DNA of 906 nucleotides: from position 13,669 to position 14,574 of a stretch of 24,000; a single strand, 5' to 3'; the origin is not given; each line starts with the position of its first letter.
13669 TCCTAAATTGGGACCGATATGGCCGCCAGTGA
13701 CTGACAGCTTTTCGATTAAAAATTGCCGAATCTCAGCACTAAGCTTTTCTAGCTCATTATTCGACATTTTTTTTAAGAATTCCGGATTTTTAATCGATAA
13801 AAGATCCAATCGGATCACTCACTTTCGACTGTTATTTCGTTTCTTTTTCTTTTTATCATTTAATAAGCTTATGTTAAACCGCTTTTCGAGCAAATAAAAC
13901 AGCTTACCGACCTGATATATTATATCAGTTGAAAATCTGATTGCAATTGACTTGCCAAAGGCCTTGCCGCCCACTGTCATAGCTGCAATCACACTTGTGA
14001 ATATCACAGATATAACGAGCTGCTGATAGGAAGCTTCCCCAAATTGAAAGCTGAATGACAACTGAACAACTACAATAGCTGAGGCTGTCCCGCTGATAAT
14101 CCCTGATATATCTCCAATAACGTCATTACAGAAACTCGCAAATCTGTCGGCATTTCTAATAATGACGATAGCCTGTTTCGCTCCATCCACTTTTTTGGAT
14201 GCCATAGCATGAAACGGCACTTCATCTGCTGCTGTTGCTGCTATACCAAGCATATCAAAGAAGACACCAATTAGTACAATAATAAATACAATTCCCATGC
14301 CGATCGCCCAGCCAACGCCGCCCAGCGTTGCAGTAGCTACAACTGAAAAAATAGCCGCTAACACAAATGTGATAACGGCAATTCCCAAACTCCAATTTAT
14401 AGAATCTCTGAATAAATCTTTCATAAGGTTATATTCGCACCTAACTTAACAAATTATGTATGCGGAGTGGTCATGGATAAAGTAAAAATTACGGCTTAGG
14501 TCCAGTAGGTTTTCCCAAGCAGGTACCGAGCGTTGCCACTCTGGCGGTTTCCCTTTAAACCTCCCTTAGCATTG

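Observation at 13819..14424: Four-TM protein directly downstream of the RNA: candidate OapA, the membrane anchor of the OLE RNP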

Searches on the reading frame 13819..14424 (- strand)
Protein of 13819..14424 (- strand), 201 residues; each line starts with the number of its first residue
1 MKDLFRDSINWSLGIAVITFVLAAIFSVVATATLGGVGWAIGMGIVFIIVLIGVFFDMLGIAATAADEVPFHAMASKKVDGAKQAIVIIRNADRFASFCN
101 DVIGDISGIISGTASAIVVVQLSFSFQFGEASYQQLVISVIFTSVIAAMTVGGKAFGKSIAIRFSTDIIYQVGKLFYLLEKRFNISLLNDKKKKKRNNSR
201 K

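Call 3: search_protein_families(library=pfam, proteins=[window:13819-14424:-], max_evalue=1)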
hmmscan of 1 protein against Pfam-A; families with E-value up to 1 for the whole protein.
window:13819-14424:- (201 aa): 2 families
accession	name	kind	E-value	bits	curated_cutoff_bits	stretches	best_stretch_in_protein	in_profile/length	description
PF01595.25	CNNM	-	8.3e-05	22.8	28.4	1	45-179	2-127/181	Cyclin M transmembrane N-terminal domain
PF04956.18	TrbC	-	0.0024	18.5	27.9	1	91-147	34-89/98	TrbC/VIRB2 pilin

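Call 4: search_protein_families(library=ncbifam, proteins=[window:13819-14424:-], max_evalue=1)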
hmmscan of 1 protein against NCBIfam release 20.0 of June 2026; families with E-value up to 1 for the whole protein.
window:13819-14424:- (201 aa): 0 families

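Call 6: find_homologous_proteins(query=window:13822-14424:-)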
Query window:13822-14424:- (201 aa): 3652 proteins with E <= 0.001 among 4285 candidates; the best 120 are listed.
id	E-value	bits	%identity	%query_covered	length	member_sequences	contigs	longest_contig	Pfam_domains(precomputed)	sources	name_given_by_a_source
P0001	1.8e-118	411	100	100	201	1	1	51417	-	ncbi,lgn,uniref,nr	ncbi:hypothetical protein GJU40_13510 [Bacillus lacus]|uniref:CNNM transmembrane domain-containing p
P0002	3.9e-90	319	75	100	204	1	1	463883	-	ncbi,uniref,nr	ncbi:hypothetical protein [Bacillus sp. FJAT-47783]|uniref:hypothetical protein n=1 Tax=Bacillus sp.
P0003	5.3e-86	305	73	100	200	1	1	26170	-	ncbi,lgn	-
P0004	1.2e-85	304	72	94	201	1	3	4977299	-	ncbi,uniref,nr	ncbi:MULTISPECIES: hypothetical protein [Bacillaceae]|uniref:hypothetical protein n=1 Tax=Bacillacea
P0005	1.6e-85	304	71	94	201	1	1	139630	-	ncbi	ncbi:hypothetical protein ACSVDA_05065 [Cytobacillus sp. Hm23]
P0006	4.1e-85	302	71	94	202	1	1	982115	-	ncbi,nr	ncbi:hypothetical protein LCL95_06430 [Bacillus timonensis]|nr:hypothetical protein [Bacillus timone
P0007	6.1e-85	302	72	94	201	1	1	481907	-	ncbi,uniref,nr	ncbi:hypothetical protein [Cytobacillus sp. IB215665]|uniref:hypothetical protein n=1 Tax=Cytobacill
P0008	1.4e-84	301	72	92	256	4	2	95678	-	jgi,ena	-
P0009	4.2e-84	299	69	100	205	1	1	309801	-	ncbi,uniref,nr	ncbi:hypothetical protein [Metabacillus arenae]|uniref:Uncharacterized protein n=1 Tax=Metabacillus 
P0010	1.3e-83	298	71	96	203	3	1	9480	-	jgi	jgi:CBS domain containing-hemolysin-like protein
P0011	1.4e-83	297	72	96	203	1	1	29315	-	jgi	jgi:CBS domain containing-hemolysin-like protein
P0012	4.1e-83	296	69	100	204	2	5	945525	-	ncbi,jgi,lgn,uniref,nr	ncbi:hypothetical protein [Bacillus alveayuensis]|jgi:CBS domain containing-hemolysin-like protein|u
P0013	5.8e-83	295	74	94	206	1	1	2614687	PF01595.26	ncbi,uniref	ncbi:hypothetical protein NSR00_07055 [Aeribacillus sp. FSL K6-8394]|uniref:hypothetical protein n=1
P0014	5.8e-83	295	74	94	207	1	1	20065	PF01595.26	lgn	-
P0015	6.8e-83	295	71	95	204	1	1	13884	-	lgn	-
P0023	3.1e-82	293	71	99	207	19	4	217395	PF01595.26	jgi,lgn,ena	-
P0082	7.2e-77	276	66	100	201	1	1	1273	PF01595.26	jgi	jgi:CBS domain containing-hemolysin-like protein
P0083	8.3e-77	275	66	100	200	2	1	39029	-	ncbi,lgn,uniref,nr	ncbi:hypothetical protein P4475_08565 [Halalkalibacterium halodurans]|uniref:hypothetical protein n=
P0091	5.0e-76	273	66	97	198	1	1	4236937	PF01595.26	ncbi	ncbi:hypothetical protein ACNQFZ_17310 [Schinkia sp. CFF1]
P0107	1.2e-74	268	67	97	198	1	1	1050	PF01595.26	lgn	-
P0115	4.0e-74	267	62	100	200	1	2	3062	PF01595.26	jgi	jgi:CBS domain containing-hemolysin-like protein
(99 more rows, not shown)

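Call 12: find_encoding_contigs(protein=P0083, flank=4000, max_places=2)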
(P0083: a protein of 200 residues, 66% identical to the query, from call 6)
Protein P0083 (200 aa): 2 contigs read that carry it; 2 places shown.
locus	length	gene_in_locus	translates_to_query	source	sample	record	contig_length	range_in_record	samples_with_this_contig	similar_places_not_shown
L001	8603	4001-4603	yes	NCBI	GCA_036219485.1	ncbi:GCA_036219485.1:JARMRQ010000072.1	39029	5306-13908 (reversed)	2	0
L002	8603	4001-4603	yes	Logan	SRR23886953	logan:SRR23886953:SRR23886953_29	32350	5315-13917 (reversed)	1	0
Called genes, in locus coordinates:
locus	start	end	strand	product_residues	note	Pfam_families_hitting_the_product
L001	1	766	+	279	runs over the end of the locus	PF00763:THF_DHG_CYH, PF02882:THF_DHG_CYH_C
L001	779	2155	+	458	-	PF13742:tRNA_anti_2, PF01336:tRNA_anti-codon, PF02601:Exonuc_VII_L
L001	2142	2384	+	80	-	PF02609:Exonuc_VII_S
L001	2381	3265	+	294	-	PF00348:polyprenyl_synt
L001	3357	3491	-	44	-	-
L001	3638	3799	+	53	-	-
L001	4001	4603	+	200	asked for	-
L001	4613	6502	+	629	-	PF00456:Transketolase_N (faint), PF13292:DXP_synthase_N, PF02775:TPP_enzyme_C (weak), PF02779:Transket_pyr, PF02780:Transketolase_C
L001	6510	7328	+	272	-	PF01479:S4 (weak), PF01728:FtsJ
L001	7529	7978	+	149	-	PF01316:Arg_repressor, PF02863:Arg_repressor_C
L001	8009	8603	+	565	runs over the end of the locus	PF02463:SMC_N, PF13175:AAA_15 (weak), PF13476:AAA_23, PF13555:AAA_29 (weak), PF13304:AAA_21 (faint)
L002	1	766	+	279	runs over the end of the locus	PF00763:THF_DHG_CYH, PF02882:THF_DHG_CYH_C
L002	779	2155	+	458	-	PF13742:tRNA_anti_2, PF01336:tRNA_anti-codon, PF02601:Exonuc_VII_L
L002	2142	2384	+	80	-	PF02609:Exonuc_VII_S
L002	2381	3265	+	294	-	PF00348:polyprenyl_synt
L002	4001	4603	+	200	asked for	-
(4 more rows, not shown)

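Call 21: search_solved_structures(query=A1, max_evalue=1, show_alignments=3)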
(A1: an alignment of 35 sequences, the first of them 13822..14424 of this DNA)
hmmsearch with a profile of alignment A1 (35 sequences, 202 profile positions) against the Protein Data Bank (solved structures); distinct sequences matched with E-value up to 1: 3.
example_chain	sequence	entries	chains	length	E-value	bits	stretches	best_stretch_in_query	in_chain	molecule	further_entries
9f9y_A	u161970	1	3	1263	0.45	13.2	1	62-130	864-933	Spike glycoprotein,Fibritin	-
7y9n_A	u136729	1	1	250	0.71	12.6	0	93-126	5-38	Spike protein S2',5HB-H2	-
7wxz_A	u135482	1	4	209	0.83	12.3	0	90-130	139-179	Spike protein S2'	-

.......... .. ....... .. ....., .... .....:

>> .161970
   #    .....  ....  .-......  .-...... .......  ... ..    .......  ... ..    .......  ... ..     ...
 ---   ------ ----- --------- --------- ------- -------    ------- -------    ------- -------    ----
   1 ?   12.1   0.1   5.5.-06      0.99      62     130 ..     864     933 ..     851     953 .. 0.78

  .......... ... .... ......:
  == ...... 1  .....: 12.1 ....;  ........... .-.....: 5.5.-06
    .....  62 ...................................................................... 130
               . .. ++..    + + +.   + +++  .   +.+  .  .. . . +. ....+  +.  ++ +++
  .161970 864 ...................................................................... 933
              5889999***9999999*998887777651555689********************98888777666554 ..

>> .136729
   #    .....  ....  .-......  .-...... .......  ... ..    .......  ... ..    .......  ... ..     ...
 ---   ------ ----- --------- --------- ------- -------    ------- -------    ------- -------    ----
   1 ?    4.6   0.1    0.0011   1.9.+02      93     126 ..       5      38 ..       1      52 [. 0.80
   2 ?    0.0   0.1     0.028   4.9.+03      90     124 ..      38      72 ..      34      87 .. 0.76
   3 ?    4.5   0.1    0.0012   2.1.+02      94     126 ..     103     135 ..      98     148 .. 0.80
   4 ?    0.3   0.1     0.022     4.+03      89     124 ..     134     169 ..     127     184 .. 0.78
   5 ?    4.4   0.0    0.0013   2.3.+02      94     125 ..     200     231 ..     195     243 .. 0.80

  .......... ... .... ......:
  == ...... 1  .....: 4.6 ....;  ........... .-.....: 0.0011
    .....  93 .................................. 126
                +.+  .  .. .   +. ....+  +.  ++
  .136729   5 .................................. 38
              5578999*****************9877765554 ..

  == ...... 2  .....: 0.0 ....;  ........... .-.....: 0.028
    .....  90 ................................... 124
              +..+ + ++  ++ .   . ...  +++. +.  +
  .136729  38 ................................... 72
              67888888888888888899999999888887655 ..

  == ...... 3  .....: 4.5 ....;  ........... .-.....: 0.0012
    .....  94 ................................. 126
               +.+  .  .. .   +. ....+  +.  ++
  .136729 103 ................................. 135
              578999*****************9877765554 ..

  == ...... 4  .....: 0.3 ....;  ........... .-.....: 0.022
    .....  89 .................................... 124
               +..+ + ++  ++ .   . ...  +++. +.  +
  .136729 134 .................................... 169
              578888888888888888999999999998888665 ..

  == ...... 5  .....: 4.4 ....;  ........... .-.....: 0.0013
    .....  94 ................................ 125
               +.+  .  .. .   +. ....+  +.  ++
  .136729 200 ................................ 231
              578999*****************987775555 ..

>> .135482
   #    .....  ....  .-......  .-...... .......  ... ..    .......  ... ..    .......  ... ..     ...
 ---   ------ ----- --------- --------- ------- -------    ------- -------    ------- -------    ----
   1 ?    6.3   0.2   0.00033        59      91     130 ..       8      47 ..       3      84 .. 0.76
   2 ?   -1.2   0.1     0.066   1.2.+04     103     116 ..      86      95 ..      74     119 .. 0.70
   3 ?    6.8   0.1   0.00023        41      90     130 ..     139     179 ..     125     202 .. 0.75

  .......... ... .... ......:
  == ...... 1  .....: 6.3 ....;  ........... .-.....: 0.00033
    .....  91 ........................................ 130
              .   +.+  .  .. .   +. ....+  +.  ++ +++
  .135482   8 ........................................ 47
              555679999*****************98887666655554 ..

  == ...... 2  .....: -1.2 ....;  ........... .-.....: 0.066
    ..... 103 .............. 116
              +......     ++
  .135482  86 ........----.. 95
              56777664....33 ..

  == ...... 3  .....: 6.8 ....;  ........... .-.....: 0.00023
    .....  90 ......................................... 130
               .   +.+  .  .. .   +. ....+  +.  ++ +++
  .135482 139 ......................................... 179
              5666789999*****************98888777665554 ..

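Call 25: predict_structure(alignment_id=A1)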
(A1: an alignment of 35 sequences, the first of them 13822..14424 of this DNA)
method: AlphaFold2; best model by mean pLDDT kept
length: 201 residues; sequences in the alignment: 35
mean_pLDDT: 63.0   pTM: 0.45
mean pLDDT of the five models: 63.0, 58.4, 54.4, 48.7, 48.4
residues with pLDDT >= 90: 0; 70-90: 66; 50-70: 104; < 50: 31
segments of 3 or more residues with pLDDT < 50: 1-9, 187-201
pLDDT, mean of each block of 10 residues (from residue 1): 46 52 56 52 66 73 74 77 77 71 62 55 52 61 67 68 74 74 55 47 44
secondary structure, 60 per line:
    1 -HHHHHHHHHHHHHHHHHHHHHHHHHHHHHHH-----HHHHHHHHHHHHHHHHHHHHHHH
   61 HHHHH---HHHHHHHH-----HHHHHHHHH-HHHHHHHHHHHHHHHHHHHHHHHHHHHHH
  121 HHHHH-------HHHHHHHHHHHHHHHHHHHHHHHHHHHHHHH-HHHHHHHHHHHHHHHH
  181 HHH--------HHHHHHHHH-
elements in order: H2-32 H38-65 H69-76 H82-90 H92-125 H133-163 H165-183 H192-200

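Call 26: search_protein_representatives(protein=window:13822-14424:-)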
Query: 201 residues. Proteins with E-value up to 0.001 (for the whole library): 1048; up to 1e-10: 774; up to 1e-30: 129. The best 150 are listed.
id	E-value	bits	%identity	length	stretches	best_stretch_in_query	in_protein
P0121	1.1e-71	257.0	63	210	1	2-201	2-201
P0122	5.6e-59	215.6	56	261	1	1-197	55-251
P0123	2.1e-50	187.7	47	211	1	4-199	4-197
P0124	6.5e-50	186.1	60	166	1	43-196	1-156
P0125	1.3e-48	181.9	46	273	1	4-197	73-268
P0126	1.2e-47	178.7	46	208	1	1-201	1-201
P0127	3.9e-46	173.8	55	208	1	47-200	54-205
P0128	6.1e-42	160.1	49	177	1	38-200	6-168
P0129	1.0e-40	156.1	46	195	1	7-190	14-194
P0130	1.7e-40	155.4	47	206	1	10-180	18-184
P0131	2.0e-39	151.9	49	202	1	3-183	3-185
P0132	7.2e-39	150.1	44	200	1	6-194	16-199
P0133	2.9e-38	148.1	46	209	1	13-195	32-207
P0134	5.6e-38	147.2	40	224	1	9-183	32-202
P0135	6.3e-38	147.0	44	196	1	6-181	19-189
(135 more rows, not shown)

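Call 28: find_related_loci(query=A2, collection=genome_contigs, flank=3000)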
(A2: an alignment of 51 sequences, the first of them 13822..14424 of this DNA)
Query A2 (201 aa) in genome_contigs; peptide patterns used: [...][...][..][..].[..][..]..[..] (x = any residue, [..] = any of these).
599 stretches matched a pattern (row limit reached: there are more); 592 encode a relative of the query (tblastn E <= 1e-3); the best 80 are kept; 80 distinct loci.
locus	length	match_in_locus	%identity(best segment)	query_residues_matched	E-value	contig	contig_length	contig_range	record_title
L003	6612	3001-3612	75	1-201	9e-99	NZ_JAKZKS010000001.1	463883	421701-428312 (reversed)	Bacillus sp. FJAT-47783 Scaffold1, whole genome shotgun sequence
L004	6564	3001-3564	72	1-188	2e-89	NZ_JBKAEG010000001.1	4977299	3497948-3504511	Nanhaiella sioensis strain SCS-151 1, whole genome shotgun sequence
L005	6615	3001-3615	69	1-201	1e-88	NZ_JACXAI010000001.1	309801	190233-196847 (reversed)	Metabacillus arenae strain IB182487 Contig_1, whole genome shotgun sequence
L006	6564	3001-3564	73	1-188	3e-86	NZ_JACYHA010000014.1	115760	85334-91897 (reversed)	Bacillus sp. PS06 contig00014, whole genome shotgun sequence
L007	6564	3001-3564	71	1-188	3e-82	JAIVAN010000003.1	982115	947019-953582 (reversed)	Bacillus timonensis strain AcN35-3 AcN35-3_ctg0003, whole genome shotgun sequence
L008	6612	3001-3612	63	1-200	4e-82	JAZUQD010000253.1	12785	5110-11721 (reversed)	MAG: Pradoshia sp. isolate T1900044860_TS20190326.MAGScoT_cleanbin_000025 SGB_3097_k141_1175807, whole genome shotgun se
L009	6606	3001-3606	65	1-201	7e-82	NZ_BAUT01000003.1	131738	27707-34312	Halalkalibacter wakoensis JCM 9140, whole genome shotgun sequence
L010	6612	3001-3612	63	1-201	2e-79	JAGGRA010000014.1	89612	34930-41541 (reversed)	Pseudomonas sp. ISL-84 ISL84_15, whole genome shotgun sequence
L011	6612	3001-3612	64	1-201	4e-79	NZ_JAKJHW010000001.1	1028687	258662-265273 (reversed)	Pseudalkalibacillus salsuginis strain EGI L200015 NODE_1_length_1028687_cov_191.269318, whole genome shotgun sequence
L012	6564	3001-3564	65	1-188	1e-77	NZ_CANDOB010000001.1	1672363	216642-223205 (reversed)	Alkalihalobacillus sp. CinArs1 NODE_1_length_1672363_cov_222.569, whole genome shotgun sequence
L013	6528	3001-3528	70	6-181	1e-76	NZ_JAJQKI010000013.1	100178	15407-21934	Bacillus pinisoli strain GXH0341 13, whole genome shotgun sequence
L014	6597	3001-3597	58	2-200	2e-76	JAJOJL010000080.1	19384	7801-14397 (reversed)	MAG: Bacillus sp. (in: firmicutes) isolate S6C1421 S6CNODE_210_length_19384_cov_5.842810, whole genome shotgun sequence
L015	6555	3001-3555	65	1-185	6e-76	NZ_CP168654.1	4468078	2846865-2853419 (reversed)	Rossellomorea sp. FM04394 chromosome, complete genome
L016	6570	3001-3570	63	1-190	1e-75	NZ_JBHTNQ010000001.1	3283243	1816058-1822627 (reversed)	Fictibacillus halophilus strain Fh-2 GCM70027308_6, whole genome shotgun sequence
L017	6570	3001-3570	68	1-190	1e-75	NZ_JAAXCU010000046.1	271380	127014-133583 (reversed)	Bacillus sp. RO2 46, whole genome shotgun sequence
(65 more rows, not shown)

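Call 33: find_homologous_proteins(query=A2, max_evalue=0.001)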
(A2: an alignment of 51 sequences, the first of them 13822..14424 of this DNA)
Query A2 (51 sequences) (201 aa, profile of the alignment): 7288 proteins with E <= 0.001 among 8000 candidates; the best 120 are listed.
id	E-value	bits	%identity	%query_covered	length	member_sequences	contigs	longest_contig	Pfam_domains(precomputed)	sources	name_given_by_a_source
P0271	1.2e-72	261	64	94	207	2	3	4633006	-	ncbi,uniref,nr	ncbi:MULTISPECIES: hypothetical protein [unclassified Rossellomorea]|uniref:hypothetical protein n=1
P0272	1.9e-72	261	64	92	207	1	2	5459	-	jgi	jgi:CBS domain containing-hemolysin-like protein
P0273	2.0e-72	261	64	94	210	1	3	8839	-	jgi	jgi:CBS domain containing-hemolysin-like protein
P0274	2.2e-72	261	65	92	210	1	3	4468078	-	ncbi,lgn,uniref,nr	ncbi:MAG: hypothetical protein ACQET6_05705 [Bacillota bacterium]|uniref:hypothetical protein n=1 Ta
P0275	2.8e-72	260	64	92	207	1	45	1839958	-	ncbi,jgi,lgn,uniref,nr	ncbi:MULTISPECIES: hypothetical protein [Bacillaceae]|jgi:CBS domain containing-hemolysin-like prote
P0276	3.2e-72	260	64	92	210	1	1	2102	-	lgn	-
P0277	4.0e-72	260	64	92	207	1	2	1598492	-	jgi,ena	-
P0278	4.8e-72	259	64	92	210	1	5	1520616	-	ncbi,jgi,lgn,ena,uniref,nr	ncbi:hypothetical protein ACQCWA_00540 [Rossellomorea aquimaris]|uniref:CNNM transmembrane domain-co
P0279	5.4e-72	259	64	92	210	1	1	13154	-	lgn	-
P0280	5.5e-72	259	65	92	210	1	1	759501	-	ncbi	ncbi:MAG: hypothetical protein ACQEWI_10515 [Bacillota bacterium]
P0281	6.2e-72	259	63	94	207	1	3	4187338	-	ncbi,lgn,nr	ncbi:hypothetical protein QTG56_13135 [Rossellomorea sp. AcN35-11]|nr:hypothetical protein [Rossello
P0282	7.0e-72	259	65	92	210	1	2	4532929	-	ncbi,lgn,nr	ncbi:hypothetical protein U9J35_14945 [Rossellomorea aquimaris]|nr:hypothetical protein [Rossellomor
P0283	7.3e-72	259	62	94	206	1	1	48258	-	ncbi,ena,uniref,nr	ncbi:hypothetical protein [Bacillus sp. SG-1]|uniref:hypothetical protein n=1 Tax=Bacillus sp. SG-1 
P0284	7.4e-72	259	65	92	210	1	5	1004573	-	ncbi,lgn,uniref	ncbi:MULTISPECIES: hypothetical protein [Rossellomorea]|uniref:hypothetical protein n=1 Tax=Rossello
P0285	7.8e-72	259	60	94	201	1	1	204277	-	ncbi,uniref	ncbi:hypothetical protein [Aeribacillus pallidus]|uniref:hypothetical protein n=1 Tax=Aeribacillus p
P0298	2.2e-71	257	42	93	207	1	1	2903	PF01595.26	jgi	jgi:CBS domain containing-hemolysin-like protein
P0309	5.0e-71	256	39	95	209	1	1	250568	-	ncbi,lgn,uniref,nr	ncbi:hypothetical protein [Marinisporobacter balticus]|uniref:CNNM transmembrane domain-containing p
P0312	7.3e-71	256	41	98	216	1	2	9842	PF01595.26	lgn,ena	-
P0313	8.4e-71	255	42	92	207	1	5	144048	PF01595.26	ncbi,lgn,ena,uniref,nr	ncbi:DUF21 domain-containing protein [Clostridium sp. Cult3]|uniref:DUF21 domain-containing protein 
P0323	1.7e-70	254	43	94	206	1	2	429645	PF01595.26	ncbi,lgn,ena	-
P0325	2.2e-70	254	44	89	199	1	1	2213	PF01595.26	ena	-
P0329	2.8e-70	254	62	95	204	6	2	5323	PF01595.26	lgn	-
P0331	2.8e-70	254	44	89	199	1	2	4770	PF01595.26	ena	-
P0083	3.0e-70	254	66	100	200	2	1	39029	-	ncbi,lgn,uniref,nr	ncbi:hypothetical protein P4475_08565 [Halalkalibacterium halodurans]|uniref:hypothetical protein n=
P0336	3.9e-70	253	42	94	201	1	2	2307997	PF01595.26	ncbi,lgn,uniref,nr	ncbi:hypothetical protein EDD65_102287 [Keratinibaculum paraultunense]|uniref:CNNM transmembrane dom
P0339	4.3e-70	253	42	93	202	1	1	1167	PF01595.26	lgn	-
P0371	7.7e-70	252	41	95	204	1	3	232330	PF01595.26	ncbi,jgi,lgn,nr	ncbi:MAG: hypothetical protein H5T96_02090 [Tissierellales bacterium]|nr:hypothetical protein [Tissi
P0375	9.2e-70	252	46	93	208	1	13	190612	-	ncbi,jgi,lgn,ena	jgi:hypothetical protein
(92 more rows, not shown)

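Call 34: find_encoding_contigs(protein=P0309, flank=3000, max_places=1)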
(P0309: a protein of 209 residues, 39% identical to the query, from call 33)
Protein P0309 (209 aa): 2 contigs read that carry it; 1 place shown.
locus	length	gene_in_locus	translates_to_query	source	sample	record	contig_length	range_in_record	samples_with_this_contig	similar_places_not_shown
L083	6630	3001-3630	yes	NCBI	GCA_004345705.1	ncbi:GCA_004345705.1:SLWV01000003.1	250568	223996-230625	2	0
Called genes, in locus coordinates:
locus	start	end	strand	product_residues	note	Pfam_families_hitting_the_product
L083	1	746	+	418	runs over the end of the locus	PF13742:tRNA_anti_2, PF01336:tRNA_anti-codon, PF02601:Exonuc_VII_L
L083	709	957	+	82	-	PF02609:Exonuc_VII_S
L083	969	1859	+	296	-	PF00348:polyprenyl_synt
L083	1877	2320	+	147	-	PF02681:DUF212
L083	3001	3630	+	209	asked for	-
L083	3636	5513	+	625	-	PF13292:DXP_synthase_N, PF00456:Transketolase_N (faint), PF00676:E1_dh (faint), PF02779:Transket_pyr, PF02780:Transketolase_C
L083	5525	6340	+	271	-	PF01479:S4, PF01728:FtsJ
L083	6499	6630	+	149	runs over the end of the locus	PF01316:Arg_repressor, PF02863:Arg_repressor_C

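Call 35: find_encoding_contigs(protein=P0313, flank=3000, max_places=1)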
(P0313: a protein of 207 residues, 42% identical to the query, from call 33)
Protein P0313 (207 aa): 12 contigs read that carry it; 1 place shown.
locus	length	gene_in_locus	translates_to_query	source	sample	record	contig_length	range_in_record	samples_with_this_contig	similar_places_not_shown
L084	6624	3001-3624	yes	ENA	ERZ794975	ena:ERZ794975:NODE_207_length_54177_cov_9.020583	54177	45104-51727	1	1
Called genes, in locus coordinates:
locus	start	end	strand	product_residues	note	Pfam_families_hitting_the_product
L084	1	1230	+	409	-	PF13742:tRNA_anti_2, PF01336:tRNA_anti-codon, PF02601:Exonuc_VII_L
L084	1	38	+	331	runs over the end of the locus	PF00814:TsaD, PF22521:HypF_C_2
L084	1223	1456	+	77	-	PF02609:Exonuc_VII_S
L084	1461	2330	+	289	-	PF00348:polyprenyl_synt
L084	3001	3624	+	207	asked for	PF01595:CNNM (weak)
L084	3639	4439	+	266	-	PF01479:S4 (weak), PF01728:FtsJ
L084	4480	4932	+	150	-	PF01316:Arg_repressor, PF02863:Arg_repressor_C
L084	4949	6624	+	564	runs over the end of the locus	PF02463:SMC_N, PF13476:AAA_23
